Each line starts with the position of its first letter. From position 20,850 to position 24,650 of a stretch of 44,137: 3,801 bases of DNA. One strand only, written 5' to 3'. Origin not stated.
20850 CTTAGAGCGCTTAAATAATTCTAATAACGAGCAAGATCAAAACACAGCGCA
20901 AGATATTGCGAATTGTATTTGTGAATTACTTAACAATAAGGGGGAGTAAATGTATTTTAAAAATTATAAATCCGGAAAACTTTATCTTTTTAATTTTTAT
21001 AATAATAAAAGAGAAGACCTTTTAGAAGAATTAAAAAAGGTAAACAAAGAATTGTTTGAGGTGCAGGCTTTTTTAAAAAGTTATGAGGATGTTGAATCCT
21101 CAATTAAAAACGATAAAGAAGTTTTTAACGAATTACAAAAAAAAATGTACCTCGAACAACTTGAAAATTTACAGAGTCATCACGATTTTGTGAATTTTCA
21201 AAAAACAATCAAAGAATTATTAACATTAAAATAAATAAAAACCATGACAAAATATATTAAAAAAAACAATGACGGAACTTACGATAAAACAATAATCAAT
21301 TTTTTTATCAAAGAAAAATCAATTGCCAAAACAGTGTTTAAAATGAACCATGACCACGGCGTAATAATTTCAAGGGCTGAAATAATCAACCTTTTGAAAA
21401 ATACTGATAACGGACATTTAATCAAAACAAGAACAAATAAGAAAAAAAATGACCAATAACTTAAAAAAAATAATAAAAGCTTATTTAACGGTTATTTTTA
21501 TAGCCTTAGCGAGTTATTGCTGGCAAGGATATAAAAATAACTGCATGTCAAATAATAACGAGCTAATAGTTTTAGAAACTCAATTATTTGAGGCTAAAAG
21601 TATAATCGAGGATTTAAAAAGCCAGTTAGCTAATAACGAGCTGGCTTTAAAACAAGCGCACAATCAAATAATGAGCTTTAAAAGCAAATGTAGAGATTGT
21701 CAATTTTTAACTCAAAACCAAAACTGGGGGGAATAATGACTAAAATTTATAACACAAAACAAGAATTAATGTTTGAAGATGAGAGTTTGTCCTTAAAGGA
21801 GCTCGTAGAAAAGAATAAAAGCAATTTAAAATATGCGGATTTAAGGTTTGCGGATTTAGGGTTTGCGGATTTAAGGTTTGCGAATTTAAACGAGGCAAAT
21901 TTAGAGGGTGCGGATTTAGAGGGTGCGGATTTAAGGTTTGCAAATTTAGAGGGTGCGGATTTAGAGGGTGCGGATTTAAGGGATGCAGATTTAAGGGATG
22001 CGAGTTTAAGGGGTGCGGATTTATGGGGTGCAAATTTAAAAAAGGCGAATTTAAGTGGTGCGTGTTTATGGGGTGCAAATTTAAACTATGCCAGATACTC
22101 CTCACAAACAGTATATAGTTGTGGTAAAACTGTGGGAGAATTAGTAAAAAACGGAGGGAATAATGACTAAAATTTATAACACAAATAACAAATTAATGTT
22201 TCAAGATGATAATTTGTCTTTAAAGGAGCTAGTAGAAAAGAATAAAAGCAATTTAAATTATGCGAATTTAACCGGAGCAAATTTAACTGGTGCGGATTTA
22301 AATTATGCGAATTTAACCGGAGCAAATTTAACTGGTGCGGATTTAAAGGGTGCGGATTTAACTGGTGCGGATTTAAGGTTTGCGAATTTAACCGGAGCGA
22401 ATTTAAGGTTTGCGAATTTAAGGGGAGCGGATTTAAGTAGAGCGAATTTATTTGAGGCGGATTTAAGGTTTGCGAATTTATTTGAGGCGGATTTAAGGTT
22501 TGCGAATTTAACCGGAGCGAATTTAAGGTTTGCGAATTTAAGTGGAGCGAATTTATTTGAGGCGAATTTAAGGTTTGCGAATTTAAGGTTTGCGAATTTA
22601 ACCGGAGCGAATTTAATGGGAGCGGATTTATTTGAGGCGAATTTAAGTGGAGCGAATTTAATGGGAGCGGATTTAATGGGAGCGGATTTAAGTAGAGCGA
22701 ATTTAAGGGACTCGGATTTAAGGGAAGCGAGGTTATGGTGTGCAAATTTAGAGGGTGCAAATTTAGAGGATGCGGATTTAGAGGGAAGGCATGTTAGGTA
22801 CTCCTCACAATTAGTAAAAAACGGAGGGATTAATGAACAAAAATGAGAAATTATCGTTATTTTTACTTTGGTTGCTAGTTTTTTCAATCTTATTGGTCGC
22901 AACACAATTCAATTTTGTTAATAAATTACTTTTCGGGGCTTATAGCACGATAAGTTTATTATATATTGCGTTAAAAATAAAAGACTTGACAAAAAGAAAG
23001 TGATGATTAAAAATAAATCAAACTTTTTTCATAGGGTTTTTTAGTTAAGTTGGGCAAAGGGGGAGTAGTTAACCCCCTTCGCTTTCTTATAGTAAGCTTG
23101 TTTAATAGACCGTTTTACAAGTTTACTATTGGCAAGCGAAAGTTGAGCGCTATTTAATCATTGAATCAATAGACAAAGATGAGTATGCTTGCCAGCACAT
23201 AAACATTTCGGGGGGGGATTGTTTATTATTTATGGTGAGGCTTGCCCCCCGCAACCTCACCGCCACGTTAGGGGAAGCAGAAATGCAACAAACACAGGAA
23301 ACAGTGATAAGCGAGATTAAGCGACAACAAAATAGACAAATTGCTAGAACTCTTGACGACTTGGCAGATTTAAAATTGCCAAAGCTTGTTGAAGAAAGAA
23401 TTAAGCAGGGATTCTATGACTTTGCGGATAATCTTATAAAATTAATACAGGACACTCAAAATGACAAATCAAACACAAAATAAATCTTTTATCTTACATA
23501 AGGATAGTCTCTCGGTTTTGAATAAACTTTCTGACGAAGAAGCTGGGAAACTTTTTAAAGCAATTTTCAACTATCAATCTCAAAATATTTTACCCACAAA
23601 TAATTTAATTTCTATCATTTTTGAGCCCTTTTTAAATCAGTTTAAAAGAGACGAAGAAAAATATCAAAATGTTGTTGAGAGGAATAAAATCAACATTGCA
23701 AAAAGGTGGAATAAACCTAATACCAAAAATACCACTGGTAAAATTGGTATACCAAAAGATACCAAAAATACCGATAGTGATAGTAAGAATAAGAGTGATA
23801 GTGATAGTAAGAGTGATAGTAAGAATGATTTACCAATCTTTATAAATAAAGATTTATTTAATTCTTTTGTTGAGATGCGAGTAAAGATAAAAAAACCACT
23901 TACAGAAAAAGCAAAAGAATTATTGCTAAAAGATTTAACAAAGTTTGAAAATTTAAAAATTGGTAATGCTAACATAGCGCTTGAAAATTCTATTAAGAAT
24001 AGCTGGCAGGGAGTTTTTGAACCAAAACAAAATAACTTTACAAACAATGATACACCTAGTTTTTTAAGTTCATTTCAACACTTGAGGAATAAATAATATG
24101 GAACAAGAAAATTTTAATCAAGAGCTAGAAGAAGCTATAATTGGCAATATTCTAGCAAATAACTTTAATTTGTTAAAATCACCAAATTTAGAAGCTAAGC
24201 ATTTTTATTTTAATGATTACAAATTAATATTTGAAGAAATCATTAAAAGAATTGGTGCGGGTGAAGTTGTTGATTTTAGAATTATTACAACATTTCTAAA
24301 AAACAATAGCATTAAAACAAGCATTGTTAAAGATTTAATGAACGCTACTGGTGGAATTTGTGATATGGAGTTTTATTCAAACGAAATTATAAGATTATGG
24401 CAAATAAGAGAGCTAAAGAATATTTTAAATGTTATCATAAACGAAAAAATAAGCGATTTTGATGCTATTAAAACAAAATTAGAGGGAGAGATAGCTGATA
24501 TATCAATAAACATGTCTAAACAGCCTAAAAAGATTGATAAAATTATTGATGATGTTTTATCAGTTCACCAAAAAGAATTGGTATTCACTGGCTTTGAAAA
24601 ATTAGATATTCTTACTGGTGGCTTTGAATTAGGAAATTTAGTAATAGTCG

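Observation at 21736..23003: Tandem pentapeptide-repeat proteins plus a coupled two-TM peptide: candidate DNA-mimic or counter-defence cassette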

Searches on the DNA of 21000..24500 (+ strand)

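Call 7: search_dna_similar(query=window:21000-24500:+, collection=phages, mode=near)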
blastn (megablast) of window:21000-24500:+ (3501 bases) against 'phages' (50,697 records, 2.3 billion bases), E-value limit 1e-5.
No match.

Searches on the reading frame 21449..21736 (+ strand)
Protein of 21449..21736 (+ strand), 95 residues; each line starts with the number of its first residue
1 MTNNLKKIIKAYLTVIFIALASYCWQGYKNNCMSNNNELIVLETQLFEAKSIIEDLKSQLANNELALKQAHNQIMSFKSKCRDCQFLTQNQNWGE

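Call 6: search_protein_families(library=pfam, proteins=[window:21449-21733:+], max_evalue=0.01)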
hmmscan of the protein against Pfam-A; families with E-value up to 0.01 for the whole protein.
window:21449-21733:+ (95 aa): 2 families
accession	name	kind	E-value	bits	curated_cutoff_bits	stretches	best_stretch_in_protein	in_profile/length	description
PF13094.11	CENP-Q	-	0.0038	17.8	28.5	1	36-83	28-75/162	CENP-Q, a CENPA-CAD centromere complex subunit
PF17084.10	TDA11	-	0.01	15.1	27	0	39-81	195-237/465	Topoisomerase I damage affected protein 11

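Call 10: search_protein_families(library=phrogs, proteins=[window:21449-21733:+], max_evalue=0.01)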
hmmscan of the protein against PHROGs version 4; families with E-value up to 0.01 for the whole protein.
window:21449-21733:+ (95 aa): 2 families
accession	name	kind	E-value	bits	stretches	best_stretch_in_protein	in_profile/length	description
phrog_5105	-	unknown function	5.2e-05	24.4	1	17-82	21-82/159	-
phrog_33537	-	unknown function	0.0063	17.8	1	50-90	38-76/106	-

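Call 34: search_protein_families(library=padloc, proteins=[window:21449-21733:+], max_evalue=0.01)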
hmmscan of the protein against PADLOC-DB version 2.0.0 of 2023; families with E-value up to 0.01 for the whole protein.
window:21449-21733:+ (95 aa): 1 family
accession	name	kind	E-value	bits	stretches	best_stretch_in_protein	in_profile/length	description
PDLC02557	PglZ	-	0.0047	13.2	1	2-48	308-354/834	PglZ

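Call 35: search_protein_families(library=ncbifam, proteins=[window:21449-21733:+], max_evalue=0.01)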
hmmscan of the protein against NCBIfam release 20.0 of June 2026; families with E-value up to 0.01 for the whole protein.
window:21449-21733:+ (95 aa): 1 family
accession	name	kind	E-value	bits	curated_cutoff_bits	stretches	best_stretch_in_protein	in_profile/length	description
NF040738.1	nickel_Mua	equivalog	0.0064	16.6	75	1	26-85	35-93/185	nickel-binding protein Mua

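Call 62: find_encoding_contigs(protein=window:21449-21736:+, flank=4000, max_places=10)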
Protein window:21449-21736:+ (95 aa): 22 contigs read that carry it; 10 places shown.
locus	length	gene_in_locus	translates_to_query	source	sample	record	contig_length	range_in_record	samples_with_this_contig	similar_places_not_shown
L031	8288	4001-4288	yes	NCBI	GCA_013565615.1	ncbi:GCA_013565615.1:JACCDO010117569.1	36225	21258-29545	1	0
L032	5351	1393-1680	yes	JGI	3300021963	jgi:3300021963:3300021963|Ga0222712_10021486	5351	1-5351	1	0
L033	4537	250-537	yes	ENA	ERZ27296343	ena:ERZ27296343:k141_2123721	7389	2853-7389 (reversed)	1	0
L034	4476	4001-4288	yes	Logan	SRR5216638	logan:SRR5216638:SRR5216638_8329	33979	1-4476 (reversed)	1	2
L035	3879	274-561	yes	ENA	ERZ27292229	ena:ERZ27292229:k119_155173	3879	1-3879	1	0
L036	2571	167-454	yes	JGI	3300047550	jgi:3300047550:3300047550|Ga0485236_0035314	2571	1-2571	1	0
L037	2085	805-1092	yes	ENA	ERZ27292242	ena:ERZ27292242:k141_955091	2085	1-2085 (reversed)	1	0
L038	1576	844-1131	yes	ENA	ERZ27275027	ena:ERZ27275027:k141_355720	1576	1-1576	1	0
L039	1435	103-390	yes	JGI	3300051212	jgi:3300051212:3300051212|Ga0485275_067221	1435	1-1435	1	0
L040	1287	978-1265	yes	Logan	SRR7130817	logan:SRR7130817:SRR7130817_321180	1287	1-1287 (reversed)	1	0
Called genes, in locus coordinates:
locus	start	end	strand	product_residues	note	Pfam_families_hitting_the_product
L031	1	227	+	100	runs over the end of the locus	-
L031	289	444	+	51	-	-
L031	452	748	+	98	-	-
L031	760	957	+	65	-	-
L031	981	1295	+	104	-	-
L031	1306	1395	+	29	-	-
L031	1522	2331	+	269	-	-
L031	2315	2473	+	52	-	-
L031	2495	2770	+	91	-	-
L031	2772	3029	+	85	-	-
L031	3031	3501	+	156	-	-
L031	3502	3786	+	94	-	-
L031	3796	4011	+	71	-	-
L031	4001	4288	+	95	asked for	-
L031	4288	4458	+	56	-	-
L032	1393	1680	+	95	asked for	-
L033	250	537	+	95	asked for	-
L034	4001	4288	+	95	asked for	-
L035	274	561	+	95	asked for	-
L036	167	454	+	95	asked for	-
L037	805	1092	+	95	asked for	-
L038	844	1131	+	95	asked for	-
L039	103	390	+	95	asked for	-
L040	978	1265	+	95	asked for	-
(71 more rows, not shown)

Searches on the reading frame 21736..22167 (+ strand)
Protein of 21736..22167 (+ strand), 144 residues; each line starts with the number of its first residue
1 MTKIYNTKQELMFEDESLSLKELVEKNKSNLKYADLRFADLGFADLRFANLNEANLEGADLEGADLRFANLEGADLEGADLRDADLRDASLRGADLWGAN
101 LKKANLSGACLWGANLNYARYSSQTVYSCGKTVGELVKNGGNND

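Call 6: search_protein_families(library=pfam, proteins=[window:21736-22167:+], max_evalue=0.01)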
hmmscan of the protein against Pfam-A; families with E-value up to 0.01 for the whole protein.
window:21736-22167:+ (144 aa): 4 families
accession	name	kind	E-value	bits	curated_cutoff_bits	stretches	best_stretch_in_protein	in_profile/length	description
PF00805.28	Pentapeptide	-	2.2e-47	158.6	20.2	4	59-98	1-40/40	Pentapeptide repeats (8 copies)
PF13576.12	Pentapeptide_3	-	2.4e-09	37.7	27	2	52-94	2-47/48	Pentapeptide repeats (9 copies)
PF13599.13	Pentapeptide_4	-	6.3e-07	29.8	38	1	70-122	7-59/78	Pentapeptide repeat region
PF25296.1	Decapeptide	-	0.0028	17.9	45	0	35-93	6-64/74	Decapeptide repeat region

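Call 10: search_protein_families(library=phrogs, proteins=[window:21736-22167:+], max_evalue=0.01)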
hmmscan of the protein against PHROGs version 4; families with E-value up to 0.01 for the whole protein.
window:21736-22167:+ (144 aa): 9 families
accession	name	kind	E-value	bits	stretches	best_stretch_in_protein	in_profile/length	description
phrog_7713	-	unknown function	5.1e-33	113.9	3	69-131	30-95/103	-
phrog_31265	-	unknown function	1e-20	75.8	1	12-121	14-126/264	-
phrog_923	-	unknown function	2.7e-20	72.7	1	16-120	779-880/990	-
phrog_15350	-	unknown function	1.4e-16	61.4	1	27-127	172-273/494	-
phrog_31567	-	unknown function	1.4e-11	45.6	2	71-100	45-74/151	-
phrog_30240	-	unknown function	3.5e-09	37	1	29-112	173-256/438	-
phrog_29553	-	unknown function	5.2e-08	33.5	0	21-41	11-32/63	-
phrog_12514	-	unknown function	6.2e-08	33.3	1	10-114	138-244/287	-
phrog_7653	-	unknown function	0.0039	16.5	1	51-115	198-262/782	-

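Call 34: search_protein_families(library=padloc, proteins=[window:21736-22167:+], max_evalue=0.01)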
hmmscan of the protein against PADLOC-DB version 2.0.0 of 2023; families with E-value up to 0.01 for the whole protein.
window:21736-22167:+ (144 aa): 0 families

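Call 35: search_protein_families(library=ncbifam, proteins=[window:21736-22167:+], max_evalue=0.01)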
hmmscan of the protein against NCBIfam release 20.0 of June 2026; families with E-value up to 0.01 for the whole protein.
window:21736-22167:+ (144 aa): 17 families
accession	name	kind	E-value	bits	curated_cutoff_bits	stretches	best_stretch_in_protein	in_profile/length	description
NF052603.1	penta_Alr5209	equivalog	3.4e-23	81.9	125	2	25-94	19-88/113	Alr5209 family pentapeptide repeat protein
NF047416.1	penta_HetL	equivalog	1.4e-21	77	260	2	61-127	55-121/218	heterocyst differentiation pentapeptide repeat protein HetL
NF011743.0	PRK15196.1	equivalog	8.5e-13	47.9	354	1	27-116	150-239/350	type III secretion system effector PipB2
NF011744.0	PRK15197.1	equivalog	1.9e-12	47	274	1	9-119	145-254/291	SPI-2 type III secretion system effector PipB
NF000349.1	mfpA_AE000516.2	equivalog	1.5e-09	38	360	1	46-121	79-154/183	pentapeptide repeat protein MfpA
NF038182.1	penta_rpt_SmQnr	exception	6.4e-09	35.9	460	1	27-107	118-198/215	SmQnr family pentapeptide repeat protein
NF000071.4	penta_rpt_QnrA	exception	2e-08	34.3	450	2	70-127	78-135/218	QnrA family quinolone resistance pentapeptide repeat protein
NF012152.0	penta_rpt_QnrC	exception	3.2e-08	33.8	500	1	28-130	35-138/221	QnrC family quinolone resistance pentapeptide repeat protein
NF000421.1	penta_rpt_QnrVC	exception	1e-07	32.1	460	1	14-129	9-137/218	QnrVC family quinolone resistance pentapeptide repeat protein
NF033086.2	penta_rpt_Qnr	equivalog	1.2e-07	31.7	240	1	28-129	27-131/211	Qnr family pentapeptide repeat protein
NF000056.3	penta_rpt_QnrS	exception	4.3e-07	29.8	460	1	72-123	50-101/218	QnrS family quinolone resistance pentapeptide repeat protein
NF012151.0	penta_rpt_QnrAS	exception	1.2e-05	25.5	490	0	72-124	50-107/218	QnrAS family quinolone resistance pentapeptide repeat protein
NF033375.2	penta_rpt_QnrE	exception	0.00021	21.4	480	1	28-105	118-195/214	QnrE family quinolone resistance pentapeptide repeat protein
NF033900.0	T4SS_IcmE_DotG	equivalog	0.00032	18.9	750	1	34-140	544-655/1008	type IVB secretion system protein DotG/IcmE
NF000139.2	penta_rpt_QnrD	exception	0.00036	20.6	425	1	30-126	32-131/214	QnrD family quinolone resistance pentapeptide repeat protein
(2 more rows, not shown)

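Call 81: predict_structure(alignment_id=A4)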
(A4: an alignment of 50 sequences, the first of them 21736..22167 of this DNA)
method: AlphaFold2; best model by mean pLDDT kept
length: 144 residues; sequences in the alignment: 50
mean_pLDDT: 86.7   pTM: 0.77
mean pLDDT of the five models: 86.7, 83.1, 83.0, 82.2, 80.0
residues with pLDDT >= 90: 92; 70-90: 32; 50-70: 13; < 50: 7
segments of 3 or more residues with pLDDT < 50: 139-144
pLDDT, mean of each block of 10 residues (from residue 1): 80 82 82 95 96 97 97 98 97 97 95 95 70 51 44
secondary structure, 60 per line:
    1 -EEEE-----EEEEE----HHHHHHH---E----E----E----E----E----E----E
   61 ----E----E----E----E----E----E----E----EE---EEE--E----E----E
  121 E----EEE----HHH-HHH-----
elements in order: E2-5 E11-15 H20-26 E105-107 E126-128

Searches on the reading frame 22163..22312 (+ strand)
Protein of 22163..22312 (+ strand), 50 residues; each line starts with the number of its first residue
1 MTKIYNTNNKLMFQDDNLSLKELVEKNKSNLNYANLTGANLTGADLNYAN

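Call 23: find_related_loci(query=A2, collection=viral_contigs, flank=5000)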
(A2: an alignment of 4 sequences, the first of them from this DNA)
Query A2 (50 aa) in viral_contigs; peptide patterns used: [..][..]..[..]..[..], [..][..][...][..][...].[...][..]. (x = any residue, [..] = any of these).
374 stretches matched a pattern; 1 encode a relative of the query (tblastn E <= 1e-3); 1 distinct loci.
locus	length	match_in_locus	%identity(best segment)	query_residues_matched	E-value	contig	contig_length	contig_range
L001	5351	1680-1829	70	1-50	5e-20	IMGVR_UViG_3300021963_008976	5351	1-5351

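Call 53: find_related_loci(query=A2, collection=metagenome_contigs, flank=4000)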
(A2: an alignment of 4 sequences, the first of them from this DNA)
Query A2 (50 aa) in metagenome_contigs; peptide patterns used: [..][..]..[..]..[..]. (x = any residue, [..] = any of these).
562 stretches matched a pattern; 14 encode a relative of the query (tblastn E <= 1e-3); 14 distinct loci.
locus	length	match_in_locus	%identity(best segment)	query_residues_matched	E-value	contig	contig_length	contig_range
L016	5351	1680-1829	70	1-50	4e-19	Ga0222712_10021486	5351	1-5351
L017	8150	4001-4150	70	1-50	6e-18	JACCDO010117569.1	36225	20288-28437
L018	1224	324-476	59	1-50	8e-15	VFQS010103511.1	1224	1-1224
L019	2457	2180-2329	54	1-50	4e-13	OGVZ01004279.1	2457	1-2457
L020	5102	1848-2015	57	1-50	6e-13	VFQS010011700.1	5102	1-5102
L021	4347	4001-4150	52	1-50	1e-12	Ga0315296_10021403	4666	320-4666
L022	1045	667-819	57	1-50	9e-12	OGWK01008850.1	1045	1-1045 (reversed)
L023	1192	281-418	48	1-46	3e-10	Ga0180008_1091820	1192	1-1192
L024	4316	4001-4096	66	19-50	3e-9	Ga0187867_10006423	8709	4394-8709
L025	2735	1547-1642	66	19-50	4e-9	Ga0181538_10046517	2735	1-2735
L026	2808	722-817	63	19-50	1e-8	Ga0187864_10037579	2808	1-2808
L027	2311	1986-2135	49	1-50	7e-8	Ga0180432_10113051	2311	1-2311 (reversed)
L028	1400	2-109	61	19-49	3e-7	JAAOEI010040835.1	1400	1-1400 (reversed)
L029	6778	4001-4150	44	1-50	9e-7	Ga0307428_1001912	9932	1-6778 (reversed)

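Call 59: find_related_loci(query=A2, collection=genome_contigs, flank=4000)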
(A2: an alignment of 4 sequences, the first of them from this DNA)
Query A2 (50 aa) in genome_contigs; peptide patterns used: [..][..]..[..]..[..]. (x = any residue, [..] = any of these).
494 stretches matched a pattern; 1 encode a relative of the query (tblastn E <= 1e-3); 1 distinct loci.
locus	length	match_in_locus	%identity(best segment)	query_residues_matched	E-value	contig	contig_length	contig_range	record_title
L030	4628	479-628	70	1-50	5e-19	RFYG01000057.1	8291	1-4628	MAG: Proteobacteria bacterium isolate WB5_3A_111 contig_100_56, whole genome shotgun sequence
